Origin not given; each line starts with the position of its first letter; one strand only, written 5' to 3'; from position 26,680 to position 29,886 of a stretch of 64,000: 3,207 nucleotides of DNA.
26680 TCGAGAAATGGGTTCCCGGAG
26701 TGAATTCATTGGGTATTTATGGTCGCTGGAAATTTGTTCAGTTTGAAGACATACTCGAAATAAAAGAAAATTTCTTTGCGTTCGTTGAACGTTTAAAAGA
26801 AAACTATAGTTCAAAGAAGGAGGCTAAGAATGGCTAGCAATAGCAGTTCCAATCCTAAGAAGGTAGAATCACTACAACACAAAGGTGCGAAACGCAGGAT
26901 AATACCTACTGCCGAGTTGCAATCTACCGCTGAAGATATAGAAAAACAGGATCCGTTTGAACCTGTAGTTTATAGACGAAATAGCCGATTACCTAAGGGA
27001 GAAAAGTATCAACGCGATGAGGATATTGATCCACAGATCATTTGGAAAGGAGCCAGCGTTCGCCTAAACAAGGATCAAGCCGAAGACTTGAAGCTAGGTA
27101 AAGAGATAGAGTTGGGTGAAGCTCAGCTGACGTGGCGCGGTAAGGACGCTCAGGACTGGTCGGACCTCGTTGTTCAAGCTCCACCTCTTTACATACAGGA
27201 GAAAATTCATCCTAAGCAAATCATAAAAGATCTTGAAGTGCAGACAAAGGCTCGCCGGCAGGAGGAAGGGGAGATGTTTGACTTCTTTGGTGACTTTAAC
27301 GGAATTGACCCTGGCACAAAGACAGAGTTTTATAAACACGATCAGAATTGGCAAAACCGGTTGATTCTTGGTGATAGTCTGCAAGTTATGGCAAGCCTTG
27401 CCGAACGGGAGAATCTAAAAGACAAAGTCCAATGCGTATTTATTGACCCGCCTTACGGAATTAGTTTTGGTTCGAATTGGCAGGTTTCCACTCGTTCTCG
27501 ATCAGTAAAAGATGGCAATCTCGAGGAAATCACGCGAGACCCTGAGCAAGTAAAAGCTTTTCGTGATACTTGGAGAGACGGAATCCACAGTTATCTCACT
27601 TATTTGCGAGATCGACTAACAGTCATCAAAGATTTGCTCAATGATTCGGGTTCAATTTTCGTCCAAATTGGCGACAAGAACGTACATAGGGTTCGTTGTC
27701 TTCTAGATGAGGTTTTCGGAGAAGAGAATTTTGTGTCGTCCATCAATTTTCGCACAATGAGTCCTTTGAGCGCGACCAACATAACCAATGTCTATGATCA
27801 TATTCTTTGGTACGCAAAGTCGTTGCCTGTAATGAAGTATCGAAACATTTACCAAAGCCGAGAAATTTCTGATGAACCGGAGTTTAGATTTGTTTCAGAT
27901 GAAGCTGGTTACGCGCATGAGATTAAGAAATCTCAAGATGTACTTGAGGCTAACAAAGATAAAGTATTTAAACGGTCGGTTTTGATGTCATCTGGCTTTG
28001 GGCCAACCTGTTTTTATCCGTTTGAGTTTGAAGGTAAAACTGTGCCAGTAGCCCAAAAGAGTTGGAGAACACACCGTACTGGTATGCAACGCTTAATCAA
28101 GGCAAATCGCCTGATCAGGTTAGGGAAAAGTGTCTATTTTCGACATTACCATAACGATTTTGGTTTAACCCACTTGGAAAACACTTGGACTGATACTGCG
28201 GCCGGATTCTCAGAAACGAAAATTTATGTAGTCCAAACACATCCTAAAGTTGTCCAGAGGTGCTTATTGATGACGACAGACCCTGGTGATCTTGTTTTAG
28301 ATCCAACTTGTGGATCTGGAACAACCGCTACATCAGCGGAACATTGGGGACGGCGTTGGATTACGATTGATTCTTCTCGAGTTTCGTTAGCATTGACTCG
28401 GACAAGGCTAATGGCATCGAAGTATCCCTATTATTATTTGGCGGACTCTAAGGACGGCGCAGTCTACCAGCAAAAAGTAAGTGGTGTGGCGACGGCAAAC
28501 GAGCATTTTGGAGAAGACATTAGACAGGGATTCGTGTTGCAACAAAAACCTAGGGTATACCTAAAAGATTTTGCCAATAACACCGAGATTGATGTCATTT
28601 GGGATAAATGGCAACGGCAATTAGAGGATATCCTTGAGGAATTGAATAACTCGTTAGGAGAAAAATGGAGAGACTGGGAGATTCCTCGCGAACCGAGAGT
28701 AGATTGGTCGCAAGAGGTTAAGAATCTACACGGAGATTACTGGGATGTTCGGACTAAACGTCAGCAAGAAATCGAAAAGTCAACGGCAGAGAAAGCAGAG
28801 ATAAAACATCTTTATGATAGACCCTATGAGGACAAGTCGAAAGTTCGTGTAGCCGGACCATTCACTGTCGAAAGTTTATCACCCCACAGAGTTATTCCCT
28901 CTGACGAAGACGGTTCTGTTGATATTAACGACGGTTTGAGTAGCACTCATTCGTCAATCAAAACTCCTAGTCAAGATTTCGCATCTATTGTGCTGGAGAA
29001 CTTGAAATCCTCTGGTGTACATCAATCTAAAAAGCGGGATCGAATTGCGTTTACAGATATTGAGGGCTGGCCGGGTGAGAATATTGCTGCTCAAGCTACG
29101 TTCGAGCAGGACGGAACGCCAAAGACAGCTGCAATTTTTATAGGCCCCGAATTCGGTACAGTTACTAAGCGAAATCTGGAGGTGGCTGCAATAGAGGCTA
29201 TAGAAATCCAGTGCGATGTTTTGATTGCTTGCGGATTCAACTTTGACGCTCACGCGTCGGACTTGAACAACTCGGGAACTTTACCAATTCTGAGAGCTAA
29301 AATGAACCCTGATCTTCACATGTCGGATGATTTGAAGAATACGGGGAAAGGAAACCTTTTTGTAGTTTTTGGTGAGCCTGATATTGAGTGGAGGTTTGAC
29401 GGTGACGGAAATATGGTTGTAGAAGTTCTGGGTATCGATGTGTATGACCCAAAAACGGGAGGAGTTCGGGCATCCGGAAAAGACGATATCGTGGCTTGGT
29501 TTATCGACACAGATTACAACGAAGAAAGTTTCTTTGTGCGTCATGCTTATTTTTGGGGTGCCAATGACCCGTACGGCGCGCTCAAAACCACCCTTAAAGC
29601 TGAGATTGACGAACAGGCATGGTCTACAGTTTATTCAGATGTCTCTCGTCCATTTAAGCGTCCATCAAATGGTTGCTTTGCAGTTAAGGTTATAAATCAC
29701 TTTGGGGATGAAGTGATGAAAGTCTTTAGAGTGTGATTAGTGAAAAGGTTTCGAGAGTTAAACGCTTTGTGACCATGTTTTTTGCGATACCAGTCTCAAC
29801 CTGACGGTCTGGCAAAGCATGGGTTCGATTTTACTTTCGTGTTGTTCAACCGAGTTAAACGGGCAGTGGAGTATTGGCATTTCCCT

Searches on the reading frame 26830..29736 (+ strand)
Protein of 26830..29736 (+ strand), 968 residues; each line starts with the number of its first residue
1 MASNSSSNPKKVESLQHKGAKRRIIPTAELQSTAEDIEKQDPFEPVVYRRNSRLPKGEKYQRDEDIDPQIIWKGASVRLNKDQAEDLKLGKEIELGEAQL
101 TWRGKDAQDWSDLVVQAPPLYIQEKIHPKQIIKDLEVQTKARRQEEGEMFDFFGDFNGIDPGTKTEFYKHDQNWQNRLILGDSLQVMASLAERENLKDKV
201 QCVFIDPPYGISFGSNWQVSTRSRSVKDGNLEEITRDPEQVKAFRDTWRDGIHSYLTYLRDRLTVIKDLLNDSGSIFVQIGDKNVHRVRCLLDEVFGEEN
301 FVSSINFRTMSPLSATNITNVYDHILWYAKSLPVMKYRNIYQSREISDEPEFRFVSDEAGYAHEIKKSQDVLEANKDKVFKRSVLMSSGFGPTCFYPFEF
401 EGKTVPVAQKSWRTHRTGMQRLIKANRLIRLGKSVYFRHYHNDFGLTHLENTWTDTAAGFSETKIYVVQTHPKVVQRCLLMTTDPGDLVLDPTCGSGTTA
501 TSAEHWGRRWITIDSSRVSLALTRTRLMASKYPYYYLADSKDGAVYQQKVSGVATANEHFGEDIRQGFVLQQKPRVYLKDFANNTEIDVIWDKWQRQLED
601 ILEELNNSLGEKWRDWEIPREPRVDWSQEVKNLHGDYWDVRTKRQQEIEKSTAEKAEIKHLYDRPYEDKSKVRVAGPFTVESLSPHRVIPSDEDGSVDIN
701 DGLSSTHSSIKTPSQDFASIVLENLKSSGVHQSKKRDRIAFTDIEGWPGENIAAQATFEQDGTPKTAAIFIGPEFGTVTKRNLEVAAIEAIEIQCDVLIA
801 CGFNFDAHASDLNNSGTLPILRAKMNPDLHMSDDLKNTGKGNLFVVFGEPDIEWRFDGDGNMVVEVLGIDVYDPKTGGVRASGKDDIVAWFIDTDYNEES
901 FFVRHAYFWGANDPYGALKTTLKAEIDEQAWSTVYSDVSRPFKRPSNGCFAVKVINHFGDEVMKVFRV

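Call 51: search_protein_families(library=padloc, proteins=[window:26830-29736:+], max_evalue=0.00001)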
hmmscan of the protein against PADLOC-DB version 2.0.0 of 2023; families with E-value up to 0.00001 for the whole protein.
window:26830-29736:+ (968 aa): 31 families (the best 25 are shown)
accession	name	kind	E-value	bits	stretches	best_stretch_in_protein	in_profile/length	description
PDLC03632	MTase_III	-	0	1063.9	1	6-968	6-983/983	Type III methyltransferase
PDLC03636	MTase_III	-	1.2e-40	137.9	3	250-355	89-196/575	Type III methyltransferase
PDLC03354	MTase_II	-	4e-38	129.5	1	175-531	60-386/425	Type II methyltransferase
PDLC03644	MTase_III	-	1.6e-33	114.3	1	166-527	29-393/542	Type III methyltransferase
PDLC03633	MTase_III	-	6.1e-30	102.5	2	170-345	72-241/616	Type III methyltransferase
PDLC03634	MTase_III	-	1.7e-29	101.2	1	171-501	91-424/621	Type III methyltransferase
PDLC03635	MTase_III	-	6.7e-29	99.1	1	172-514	215-559/708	Type III methyltransferase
PDLC03339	MTase_II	-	1.1e-26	91.5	2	176-342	4-147/399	Type II methyltransferase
PDLC03638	MTase_III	-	1.7e-26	90.8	1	253-515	429-665/816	Type III methyltransferase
PDLC03641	MTase_III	-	2e-26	90.7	1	170-502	99-427/657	Type III methyltransferase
PDLC03371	MTase_II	-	1.8e-25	88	2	171-340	6-156/260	Type II methyltransferase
PDLC03300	MTase_II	-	7e-23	79.1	2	177-337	13-167/302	Type II methyltransferase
PDLC03738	oMTase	-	8.8e-18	62.1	2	463-529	201-267/376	orphan methyltransferase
PDLC03216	MTase_II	-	2e-17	61.2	2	463-530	191-258/364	Type II methyltransferase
PDLC03640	MTase_III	-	3e-17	60.2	1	176-328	44-196/654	Type III methyltransferase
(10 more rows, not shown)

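Call 52: search_protein_families(library=pfam, proteins=[window:26830-29736:+], max_evalue=0.00001)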
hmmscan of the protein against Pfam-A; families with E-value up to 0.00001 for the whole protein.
window:26830-29736:+ (968 aa): 1 family
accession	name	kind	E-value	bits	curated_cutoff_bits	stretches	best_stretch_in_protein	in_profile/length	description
PF01555.25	N6_N4_Mtase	-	5.9e-30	105.3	26.7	1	200-517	1-213/221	DNA methylase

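Call 74: find_encoding_contigs(protein=window:26830-29733:+, flank=1000, max_places=3)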
Protein window:26830-29733:+ (968 aa): no gene with exactly this product is on record in the collection.
